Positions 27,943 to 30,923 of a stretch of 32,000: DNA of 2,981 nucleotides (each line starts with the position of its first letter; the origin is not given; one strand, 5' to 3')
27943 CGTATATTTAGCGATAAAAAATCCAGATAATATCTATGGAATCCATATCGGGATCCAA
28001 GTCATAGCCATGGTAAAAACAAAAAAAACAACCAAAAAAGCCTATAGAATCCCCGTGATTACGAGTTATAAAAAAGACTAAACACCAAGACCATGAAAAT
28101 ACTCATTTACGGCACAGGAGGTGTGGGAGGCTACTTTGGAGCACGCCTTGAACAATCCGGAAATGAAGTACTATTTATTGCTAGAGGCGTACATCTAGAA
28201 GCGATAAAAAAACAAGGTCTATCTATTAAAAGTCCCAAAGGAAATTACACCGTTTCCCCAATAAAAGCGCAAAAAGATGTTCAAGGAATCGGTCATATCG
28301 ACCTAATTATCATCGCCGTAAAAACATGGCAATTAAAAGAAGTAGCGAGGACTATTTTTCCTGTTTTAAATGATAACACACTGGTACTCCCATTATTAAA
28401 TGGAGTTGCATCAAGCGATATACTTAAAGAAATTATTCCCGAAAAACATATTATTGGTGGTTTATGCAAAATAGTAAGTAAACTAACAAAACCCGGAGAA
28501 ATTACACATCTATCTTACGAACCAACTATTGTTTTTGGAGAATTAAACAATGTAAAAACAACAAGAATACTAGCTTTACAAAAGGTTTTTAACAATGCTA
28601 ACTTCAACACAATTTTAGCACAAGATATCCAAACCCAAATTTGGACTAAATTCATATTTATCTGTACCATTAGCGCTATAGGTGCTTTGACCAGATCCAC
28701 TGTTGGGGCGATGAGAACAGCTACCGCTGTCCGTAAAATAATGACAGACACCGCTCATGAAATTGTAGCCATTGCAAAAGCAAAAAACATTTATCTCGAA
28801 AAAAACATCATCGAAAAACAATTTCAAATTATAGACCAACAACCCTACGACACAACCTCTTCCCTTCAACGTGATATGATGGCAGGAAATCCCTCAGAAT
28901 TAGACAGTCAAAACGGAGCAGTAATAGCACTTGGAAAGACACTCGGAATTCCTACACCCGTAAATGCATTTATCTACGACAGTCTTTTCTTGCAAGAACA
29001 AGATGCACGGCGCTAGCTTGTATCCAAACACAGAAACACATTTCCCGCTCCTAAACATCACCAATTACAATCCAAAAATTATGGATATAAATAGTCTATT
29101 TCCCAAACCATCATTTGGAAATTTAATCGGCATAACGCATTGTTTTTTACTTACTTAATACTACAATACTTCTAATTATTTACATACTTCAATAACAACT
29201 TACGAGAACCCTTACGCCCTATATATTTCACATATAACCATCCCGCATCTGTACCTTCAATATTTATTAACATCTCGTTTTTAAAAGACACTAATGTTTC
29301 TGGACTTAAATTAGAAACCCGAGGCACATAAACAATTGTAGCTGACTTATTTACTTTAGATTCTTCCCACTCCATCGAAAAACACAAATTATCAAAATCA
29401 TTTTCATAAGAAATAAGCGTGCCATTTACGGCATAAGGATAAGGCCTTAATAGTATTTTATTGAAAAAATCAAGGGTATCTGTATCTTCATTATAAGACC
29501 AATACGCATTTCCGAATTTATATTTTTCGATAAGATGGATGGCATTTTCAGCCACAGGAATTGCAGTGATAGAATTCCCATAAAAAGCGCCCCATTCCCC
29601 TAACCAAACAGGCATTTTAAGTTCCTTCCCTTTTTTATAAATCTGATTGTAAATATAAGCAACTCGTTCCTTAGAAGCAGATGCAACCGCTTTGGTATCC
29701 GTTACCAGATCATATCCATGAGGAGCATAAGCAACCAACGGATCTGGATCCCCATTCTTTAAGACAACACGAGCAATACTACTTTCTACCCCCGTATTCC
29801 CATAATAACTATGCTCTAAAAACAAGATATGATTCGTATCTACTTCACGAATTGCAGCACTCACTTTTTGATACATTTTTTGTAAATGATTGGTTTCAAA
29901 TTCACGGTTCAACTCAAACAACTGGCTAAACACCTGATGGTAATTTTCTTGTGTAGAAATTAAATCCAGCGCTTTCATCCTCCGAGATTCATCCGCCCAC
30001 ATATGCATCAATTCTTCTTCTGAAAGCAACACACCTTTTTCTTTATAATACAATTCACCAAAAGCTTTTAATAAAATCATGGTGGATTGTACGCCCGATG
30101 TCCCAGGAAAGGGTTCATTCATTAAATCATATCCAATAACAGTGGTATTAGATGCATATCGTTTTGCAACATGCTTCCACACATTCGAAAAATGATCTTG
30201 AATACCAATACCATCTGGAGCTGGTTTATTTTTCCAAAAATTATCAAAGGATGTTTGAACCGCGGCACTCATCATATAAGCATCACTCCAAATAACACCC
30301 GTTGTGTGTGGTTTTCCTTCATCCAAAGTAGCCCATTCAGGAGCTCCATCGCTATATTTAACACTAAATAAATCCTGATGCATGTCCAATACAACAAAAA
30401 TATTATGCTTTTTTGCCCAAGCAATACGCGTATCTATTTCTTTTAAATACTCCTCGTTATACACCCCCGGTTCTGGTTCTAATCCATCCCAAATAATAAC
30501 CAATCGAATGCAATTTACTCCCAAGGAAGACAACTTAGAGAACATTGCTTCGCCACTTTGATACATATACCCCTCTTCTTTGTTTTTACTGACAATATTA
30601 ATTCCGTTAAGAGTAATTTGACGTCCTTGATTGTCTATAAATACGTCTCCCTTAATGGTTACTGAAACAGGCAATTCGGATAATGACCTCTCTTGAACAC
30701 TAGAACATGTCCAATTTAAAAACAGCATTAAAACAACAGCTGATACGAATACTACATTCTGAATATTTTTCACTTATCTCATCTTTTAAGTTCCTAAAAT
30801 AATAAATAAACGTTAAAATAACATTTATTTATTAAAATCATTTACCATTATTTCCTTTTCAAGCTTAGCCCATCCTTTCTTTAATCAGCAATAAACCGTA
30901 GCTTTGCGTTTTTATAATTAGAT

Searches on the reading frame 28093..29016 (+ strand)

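Call 15: search_protein_families(library=pfam, proteins=[window:28093-29016:+])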
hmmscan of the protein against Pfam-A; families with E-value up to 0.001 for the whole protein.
window:28093-29016:+ (307 aa): 3 families
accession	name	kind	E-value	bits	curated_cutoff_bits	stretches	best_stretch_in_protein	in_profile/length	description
PF02558.23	ApbA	-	1.3e-40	138.9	22.2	1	3-152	1-149/150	Ketopantoate reductase PanE/ApbA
PF08546.17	ApbA_C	-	3.2e-29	102.2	22.7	1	178-297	1-120/125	Ketopantoate reductase PanE/ApbA C terminal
PF01210.29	NAD_Gly3P_dh_N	-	0.00031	21.2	23.1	1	2-118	1-125/158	NAD-dependent glycerol-3-phosphate dehydrogenase N-terminus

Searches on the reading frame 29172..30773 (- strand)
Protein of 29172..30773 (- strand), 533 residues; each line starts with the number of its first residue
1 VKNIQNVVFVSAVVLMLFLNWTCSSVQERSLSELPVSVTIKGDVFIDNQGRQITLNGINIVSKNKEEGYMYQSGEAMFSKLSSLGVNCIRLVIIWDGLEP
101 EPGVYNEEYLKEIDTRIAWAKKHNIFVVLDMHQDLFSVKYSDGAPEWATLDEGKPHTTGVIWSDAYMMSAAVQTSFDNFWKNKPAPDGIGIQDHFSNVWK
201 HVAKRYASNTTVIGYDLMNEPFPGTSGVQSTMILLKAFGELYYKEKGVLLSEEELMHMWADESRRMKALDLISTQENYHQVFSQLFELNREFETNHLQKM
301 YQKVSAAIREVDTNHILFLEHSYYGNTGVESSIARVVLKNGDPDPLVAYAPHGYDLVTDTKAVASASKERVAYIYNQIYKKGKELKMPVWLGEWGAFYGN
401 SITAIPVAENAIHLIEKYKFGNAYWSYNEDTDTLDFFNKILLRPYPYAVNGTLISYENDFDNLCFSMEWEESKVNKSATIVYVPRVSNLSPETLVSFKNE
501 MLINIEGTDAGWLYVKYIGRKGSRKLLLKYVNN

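Call 14: search_protein_families(library=pfam, proteins=[window:29172-30773:-])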
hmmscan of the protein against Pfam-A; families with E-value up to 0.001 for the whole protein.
window:29172-30773:- (533 aa): 2 families
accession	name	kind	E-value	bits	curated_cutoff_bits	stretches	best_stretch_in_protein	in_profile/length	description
PF00150.24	Cellulase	-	2.7e-35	122.6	23.5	1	47-429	2-270/272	Cellulase (glycosyl hydrolase family 5)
PF18564.7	Glyco_hydro_5_C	-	7.4e-09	36.4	22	1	443-487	1-47/87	Glycoside hydrolase family 5 C-terminal domain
